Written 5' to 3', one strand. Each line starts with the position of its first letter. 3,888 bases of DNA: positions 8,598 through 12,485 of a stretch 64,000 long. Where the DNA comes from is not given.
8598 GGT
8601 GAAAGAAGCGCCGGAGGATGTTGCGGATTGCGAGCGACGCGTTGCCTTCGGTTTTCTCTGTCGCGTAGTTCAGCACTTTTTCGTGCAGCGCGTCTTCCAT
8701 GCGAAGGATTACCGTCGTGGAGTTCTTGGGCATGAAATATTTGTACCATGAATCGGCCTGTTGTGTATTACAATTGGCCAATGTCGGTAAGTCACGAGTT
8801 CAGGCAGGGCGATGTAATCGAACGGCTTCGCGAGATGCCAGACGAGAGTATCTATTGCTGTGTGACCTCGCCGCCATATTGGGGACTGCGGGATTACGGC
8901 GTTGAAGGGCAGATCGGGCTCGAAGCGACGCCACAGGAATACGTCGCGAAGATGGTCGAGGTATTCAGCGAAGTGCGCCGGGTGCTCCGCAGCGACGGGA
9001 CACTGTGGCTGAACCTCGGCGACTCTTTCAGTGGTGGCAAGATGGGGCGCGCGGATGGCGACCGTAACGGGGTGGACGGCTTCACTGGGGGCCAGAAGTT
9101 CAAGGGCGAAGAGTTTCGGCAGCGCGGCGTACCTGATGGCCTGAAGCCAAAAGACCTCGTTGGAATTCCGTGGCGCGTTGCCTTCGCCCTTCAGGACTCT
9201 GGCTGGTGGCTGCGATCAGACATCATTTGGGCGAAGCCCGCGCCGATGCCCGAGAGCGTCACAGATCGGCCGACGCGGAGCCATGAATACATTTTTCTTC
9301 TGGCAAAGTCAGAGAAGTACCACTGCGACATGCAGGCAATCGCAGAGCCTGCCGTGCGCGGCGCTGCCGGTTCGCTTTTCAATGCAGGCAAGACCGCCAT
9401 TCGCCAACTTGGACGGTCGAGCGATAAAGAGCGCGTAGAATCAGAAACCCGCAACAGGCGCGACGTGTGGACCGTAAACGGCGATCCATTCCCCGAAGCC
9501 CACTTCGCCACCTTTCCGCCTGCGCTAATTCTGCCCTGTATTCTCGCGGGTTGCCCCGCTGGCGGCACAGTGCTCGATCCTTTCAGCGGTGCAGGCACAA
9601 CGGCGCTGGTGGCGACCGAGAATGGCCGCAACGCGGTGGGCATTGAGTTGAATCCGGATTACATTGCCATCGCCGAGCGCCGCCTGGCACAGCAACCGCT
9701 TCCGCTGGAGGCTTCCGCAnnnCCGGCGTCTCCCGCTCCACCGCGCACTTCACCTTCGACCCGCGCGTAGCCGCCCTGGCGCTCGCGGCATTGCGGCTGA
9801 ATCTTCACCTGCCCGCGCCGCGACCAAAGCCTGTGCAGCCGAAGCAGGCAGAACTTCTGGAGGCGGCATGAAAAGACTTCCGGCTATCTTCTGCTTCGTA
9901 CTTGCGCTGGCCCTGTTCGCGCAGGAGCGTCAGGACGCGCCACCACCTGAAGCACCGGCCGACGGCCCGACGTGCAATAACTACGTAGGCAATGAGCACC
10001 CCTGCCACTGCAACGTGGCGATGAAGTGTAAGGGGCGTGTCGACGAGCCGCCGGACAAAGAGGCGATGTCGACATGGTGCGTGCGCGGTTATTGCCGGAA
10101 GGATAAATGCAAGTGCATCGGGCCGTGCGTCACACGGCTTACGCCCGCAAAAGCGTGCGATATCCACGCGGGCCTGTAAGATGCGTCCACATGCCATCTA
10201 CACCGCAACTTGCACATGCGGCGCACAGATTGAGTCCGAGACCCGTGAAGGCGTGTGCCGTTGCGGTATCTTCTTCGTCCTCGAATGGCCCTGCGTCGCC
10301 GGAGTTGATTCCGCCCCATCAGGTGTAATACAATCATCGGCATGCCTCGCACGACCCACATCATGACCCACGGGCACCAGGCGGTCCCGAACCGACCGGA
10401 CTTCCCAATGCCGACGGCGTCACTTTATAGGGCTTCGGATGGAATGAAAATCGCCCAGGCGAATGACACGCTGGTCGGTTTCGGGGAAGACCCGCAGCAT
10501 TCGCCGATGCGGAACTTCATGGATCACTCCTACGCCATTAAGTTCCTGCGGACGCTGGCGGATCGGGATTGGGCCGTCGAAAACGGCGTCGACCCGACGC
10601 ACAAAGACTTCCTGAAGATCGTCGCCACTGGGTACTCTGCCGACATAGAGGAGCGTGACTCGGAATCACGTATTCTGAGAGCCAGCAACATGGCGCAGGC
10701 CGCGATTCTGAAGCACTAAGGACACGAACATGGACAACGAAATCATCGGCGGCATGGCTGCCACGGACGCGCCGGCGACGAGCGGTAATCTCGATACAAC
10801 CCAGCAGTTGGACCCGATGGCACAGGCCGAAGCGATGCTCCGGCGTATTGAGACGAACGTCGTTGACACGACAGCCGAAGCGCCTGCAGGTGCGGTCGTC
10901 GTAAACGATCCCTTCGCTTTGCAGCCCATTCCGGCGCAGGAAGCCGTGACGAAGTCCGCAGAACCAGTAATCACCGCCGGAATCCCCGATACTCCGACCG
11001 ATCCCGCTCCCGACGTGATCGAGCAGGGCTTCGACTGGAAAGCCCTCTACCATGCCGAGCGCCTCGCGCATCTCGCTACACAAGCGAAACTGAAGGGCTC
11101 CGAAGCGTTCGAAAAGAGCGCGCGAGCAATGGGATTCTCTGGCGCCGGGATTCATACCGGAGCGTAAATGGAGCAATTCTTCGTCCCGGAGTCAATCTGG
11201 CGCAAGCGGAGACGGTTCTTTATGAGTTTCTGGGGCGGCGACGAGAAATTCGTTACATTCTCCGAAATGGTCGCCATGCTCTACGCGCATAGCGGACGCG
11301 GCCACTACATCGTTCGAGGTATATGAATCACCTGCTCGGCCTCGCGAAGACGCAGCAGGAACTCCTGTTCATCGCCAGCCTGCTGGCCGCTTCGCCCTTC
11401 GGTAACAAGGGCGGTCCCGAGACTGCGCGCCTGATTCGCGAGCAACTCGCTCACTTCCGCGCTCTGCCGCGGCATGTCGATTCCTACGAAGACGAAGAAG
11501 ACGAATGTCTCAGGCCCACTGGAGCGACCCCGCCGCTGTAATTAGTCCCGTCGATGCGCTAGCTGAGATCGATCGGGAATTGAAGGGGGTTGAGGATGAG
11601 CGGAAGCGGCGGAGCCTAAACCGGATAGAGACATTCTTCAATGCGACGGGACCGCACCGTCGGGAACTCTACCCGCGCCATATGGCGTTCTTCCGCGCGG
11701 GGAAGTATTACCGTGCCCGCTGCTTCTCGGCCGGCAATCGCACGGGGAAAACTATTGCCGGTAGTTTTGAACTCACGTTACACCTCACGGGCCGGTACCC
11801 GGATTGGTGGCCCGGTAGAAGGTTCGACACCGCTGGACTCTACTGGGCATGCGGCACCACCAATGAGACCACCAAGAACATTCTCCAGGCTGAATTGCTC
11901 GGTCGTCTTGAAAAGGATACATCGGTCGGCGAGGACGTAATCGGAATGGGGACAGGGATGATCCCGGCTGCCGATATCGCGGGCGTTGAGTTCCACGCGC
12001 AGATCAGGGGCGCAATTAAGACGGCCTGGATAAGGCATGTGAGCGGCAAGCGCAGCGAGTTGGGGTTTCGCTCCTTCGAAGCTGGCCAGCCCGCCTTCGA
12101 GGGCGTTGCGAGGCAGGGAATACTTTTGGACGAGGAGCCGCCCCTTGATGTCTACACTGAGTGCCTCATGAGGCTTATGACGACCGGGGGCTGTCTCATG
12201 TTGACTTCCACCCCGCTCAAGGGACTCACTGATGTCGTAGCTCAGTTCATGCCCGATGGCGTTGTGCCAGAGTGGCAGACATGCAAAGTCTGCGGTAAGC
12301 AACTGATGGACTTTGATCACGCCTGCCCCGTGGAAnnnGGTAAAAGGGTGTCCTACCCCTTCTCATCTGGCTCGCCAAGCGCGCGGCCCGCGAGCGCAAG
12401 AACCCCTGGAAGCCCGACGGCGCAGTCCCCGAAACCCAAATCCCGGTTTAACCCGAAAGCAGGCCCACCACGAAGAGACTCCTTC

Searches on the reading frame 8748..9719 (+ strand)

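Call 11: search_protein_families(library=phrogs, proteins=[window:8748-9719:+], max_evalue=0.001)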
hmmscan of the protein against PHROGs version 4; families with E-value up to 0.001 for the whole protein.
window:8748-9719:+ (324 aa): 13 families
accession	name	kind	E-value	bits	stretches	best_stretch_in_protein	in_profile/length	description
phrog_67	-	other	1.2e-74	253.7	1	14-316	122-346/743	DNA methyltransferase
phrog_498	-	other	6.8e-19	68.8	1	147-315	289-422/633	DNA methyltransferase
phrog_12517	-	unknown function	1.5e-16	61.5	1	249-315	83-149/316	-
phrog_3008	-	other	1.5e-16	61.4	1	238-314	132-212/244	DNA methyltransferase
phrog_18146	-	other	2.6e-09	37.5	1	271-303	69-101/452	DNA methyltransferase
phrog_8769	-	other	1.7e-07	32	1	270-315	10-55/71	methyltransferase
phrog_6025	-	other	1.2e-06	29.3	1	18-168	14-115/192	DNA methyltransferase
phrog_6952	-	other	2.1e-06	28.7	1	239-311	100-173/181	DNA methyltransferase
phrog_18293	-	other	2.7e-06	28.3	1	257-315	51-109/119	methyltransferase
phrog_23148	-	unknown function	8.2e-06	27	1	264-314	97-147/165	-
phrog_23085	-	unknown function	6.2e-05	23.7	1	257-312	49-104/138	-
phrog_16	-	DNA, RNA and nucleotide metabolism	0.00011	21.6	1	271-309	867-905/986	DNA helicase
phrog_10183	-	other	0.00053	19.3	0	274-313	118-157/889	DNA methyltransferase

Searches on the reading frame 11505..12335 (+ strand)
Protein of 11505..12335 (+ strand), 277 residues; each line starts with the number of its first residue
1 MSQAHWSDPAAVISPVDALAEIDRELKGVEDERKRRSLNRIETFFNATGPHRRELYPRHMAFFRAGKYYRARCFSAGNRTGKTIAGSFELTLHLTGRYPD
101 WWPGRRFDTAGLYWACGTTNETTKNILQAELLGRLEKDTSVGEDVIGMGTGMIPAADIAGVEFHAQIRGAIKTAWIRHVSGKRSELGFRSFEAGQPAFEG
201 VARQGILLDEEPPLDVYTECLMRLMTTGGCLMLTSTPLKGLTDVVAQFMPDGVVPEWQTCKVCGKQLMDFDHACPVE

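Call 11: search_protein_families(library=phrogs, proteins=[window:11505-12335:+], max_evalue=0.001)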
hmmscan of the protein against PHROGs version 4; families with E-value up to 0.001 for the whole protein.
window:11505-12335:+ (277 aa): 2 families
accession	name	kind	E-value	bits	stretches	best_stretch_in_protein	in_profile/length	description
phrog_31467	-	unknown function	9.9e-59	199.9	1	30-250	16-233/261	-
phrog_2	-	head and packaging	1.8e-07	31.3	1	54-241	265-405/807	terminase large subunit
